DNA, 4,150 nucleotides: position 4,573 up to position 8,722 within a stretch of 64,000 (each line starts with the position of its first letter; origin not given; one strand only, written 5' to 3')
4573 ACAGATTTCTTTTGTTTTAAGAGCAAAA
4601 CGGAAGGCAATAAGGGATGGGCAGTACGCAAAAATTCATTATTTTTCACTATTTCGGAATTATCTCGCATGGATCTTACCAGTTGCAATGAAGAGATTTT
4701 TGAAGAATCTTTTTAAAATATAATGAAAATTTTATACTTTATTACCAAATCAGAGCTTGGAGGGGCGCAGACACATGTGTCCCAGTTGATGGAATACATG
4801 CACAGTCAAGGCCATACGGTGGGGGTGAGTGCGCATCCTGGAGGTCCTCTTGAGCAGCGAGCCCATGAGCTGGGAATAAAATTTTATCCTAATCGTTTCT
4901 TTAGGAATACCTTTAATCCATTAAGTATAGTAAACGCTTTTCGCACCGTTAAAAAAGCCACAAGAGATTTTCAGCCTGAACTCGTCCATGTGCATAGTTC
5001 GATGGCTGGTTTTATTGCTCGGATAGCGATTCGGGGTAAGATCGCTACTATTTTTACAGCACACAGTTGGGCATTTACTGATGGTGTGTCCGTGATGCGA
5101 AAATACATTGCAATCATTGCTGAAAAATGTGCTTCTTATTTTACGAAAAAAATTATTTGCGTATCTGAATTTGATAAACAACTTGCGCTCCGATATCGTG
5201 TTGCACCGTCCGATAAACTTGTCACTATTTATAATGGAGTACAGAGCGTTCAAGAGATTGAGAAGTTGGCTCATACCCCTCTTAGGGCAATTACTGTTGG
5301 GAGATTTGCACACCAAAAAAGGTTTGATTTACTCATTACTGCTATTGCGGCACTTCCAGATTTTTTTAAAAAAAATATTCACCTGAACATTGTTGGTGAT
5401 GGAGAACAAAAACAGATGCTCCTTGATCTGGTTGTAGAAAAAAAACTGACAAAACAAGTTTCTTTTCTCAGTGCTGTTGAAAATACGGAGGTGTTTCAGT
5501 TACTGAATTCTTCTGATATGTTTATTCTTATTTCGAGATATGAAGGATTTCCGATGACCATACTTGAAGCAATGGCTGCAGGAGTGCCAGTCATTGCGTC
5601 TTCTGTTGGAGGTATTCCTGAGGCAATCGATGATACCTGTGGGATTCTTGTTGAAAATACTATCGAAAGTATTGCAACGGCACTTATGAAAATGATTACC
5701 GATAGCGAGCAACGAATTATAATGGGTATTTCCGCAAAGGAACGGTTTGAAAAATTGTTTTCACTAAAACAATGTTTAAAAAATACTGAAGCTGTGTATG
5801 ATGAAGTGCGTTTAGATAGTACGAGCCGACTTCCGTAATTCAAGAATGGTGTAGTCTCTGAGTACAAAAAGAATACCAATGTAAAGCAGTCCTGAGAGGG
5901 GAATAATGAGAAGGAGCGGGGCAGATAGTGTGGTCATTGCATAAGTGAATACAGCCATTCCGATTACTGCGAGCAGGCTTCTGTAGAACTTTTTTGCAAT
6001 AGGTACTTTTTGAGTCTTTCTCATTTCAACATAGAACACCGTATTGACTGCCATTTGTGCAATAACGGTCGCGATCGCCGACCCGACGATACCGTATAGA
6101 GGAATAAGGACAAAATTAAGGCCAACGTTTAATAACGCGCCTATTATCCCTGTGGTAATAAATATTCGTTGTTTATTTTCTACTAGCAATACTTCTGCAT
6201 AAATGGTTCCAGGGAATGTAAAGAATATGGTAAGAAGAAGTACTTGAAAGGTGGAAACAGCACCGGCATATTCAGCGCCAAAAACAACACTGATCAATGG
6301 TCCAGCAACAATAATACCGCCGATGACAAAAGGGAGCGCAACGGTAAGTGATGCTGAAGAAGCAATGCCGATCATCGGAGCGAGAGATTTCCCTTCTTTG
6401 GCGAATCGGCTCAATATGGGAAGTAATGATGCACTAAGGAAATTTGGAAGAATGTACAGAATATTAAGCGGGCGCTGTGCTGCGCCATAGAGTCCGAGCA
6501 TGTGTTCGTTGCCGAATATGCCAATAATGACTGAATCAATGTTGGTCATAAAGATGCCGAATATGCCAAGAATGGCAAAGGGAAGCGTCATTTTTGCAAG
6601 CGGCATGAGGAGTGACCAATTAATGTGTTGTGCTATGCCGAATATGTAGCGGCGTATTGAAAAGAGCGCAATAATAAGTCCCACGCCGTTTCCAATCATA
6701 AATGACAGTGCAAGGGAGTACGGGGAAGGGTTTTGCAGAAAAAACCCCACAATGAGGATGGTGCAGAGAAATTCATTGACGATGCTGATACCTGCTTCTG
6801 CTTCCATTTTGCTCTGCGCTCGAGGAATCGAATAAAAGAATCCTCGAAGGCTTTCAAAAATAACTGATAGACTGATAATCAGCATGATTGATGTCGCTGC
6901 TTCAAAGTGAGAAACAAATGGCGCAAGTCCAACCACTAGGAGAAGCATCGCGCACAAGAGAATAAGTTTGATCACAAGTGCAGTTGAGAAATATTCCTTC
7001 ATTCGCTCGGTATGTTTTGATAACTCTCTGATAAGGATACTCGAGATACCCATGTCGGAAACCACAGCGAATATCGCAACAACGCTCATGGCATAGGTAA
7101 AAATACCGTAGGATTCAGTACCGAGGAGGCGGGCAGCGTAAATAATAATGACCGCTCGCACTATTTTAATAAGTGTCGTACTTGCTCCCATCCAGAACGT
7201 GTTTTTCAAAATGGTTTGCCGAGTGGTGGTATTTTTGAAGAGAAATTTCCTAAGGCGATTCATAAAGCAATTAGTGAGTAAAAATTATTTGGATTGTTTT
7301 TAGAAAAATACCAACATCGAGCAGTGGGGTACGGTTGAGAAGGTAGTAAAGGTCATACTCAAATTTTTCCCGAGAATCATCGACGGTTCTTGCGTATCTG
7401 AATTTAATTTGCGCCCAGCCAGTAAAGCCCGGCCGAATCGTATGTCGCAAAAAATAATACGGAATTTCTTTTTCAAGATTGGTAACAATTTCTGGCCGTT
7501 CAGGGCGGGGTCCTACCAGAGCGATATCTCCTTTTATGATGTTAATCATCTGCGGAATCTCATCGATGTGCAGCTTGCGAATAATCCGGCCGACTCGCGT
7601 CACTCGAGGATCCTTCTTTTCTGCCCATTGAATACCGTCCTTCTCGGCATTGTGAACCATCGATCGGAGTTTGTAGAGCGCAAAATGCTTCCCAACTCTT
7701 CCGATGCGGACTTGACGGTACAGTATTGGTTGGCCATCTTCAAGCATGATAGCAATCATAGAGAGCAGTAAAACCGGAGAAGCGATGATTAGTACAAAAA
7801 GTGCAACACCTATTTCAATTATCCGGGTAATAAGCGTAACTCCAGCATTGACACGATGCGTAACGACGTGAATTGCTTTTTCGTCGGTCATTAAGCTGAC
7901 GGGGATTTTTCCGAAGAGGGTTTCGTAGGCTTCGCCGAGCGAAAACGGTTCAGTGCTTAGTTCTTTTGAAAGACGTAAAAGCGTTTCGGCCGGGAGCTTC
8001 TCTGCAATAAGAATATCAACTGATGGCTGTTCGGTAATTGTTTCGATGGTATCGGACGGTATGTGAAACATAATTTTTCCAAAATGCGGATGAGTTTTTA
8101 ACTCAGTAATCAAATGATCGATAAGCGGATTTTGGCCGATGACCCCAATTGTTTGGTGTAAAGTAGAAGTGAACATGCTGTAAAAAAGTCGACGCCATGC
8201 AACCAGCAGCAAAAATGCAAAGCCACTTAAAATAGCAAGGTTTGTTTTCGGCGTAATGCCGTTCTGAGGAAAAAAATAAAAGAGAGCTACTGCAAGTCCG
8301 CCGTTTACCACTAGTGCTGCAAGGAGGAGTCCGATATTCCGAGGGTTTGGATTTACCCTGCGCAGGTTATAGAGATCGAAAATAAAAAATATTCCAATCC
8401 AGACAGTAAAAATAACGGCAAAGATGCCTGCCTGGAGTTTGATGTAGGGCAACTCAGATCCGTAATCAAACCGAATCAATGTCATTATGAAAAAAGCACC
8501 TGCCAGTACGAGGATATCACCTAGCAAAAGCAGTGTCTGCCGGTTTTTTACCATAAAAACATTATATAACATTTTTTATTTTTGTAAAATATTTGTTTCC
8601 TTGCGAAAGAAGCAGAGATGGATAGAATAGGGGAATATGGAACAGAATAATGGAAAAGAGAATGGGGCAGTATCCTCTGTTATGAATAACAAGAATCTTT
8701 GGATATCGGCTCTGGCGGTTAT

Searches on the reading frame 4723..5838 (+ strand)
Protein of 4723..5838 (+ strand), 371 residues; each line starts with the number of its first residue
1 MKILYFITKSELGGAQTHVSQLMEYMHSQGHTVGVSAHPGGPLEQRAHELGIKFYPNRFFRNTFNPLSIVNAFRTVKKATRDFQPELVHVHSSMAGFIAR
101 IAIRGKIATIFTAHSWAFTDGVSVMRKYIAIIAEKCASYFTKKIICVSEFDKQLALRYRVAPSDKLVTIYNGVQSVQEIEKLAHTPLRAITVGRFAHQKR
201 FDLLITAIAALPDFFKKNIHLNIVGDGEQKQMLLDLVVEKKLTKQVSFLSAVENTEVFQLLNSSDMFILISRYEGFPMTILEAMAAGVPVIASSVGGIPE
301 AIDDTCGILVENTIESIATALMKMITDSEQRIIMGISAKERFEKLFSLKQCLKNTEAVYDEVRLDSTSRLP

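Call 51: search_protein_families(library=pfam, proteins=[window:4723-5838:+], max_evalue=0.0001)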
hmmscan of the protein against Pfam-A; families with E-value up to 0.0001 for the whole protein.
window:4723-5838:+ (371 aa): 7 families
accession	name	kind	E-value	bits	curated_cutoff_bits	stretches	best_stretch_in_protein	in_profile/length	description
PF00534.26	Glycos_transf_1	-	1.6e-37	129.1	26.4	1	180-340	9-171/172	Glycosyl transferases group 1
PF13692.12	Glyco_trans_1_4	-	2.2e-32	112.7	27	1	189-327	4-142/142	Glycosyl transferases group 1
PF13439.12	Glyco_transf_4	-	1.9e-25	90.3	28.5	1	13-173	2-166/170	Glycosyltransferase Family 4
PF13579.12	Glyco_trans_4_4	-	9.9e-20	71.9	29.7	1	13-172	1-158/158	Glycosyl transferase 4-like domain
PF20706.3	GT4-conflict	-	1.9e-12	47.3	26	1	180-311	191-326/385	Family 4 Glycosyltransferase in conflict systems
PF13477.12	Glyco_trans_4_2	-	3.2e-10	40.7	23.4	1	2-148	1-139/139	Glycosyl transferase 4-like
PF13524.12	Glyco_trans_1_2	-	8e-09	36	25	1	209-353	10-140/144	Glycosyl transferase-like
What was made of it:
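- Closest known: Wzx / PST-family flippases of the MOP superfamily. Different: The window has a separate canonical Wzx with a WbaP-type transferase at 5812-8572 (call 51).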

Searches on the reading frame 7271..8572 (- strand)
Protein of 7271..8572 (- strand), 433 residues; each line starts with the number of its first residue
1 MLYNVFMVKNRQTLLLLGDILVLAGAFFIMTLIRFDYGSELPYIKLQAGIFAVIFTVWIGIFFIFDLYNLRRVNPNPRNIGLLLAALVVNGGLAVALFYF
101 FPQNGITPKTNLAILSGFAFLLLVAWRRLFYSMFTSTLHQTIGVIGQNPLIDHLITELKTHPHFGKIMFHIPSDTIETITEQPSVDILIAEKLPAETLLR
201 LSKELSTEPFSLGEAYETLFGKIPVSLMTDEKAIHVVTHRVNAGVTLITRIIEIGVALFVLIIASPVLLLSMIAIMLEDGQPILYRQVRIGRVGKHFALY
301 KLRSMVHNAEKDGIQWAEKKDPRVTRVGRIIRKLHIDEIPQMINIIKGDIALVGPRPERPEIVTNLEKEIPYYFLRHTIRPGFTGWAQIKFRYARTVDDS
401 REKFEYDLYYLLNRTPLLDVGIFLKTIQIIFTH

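Call 51: search_protein_families(library=pfam, proteins=[window:7271-8572:-], max_evalue=0.0001)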
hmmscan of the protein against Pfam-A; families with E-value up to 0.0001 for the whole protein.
window:7271-8572:- (433 aa): 1 family
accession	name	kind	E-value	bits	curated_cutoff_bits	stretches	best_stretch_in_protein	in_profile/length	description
PF02397.22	Bac_transf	-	1.1e-59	201.4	27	1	250-431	2-178/179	Bacterial sugar transferase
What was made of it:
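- On Wzx/Wzy-dependent pathway: The window's only such transferase (7271-8572) belongs to another cluster with its own Wzx (call 51).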
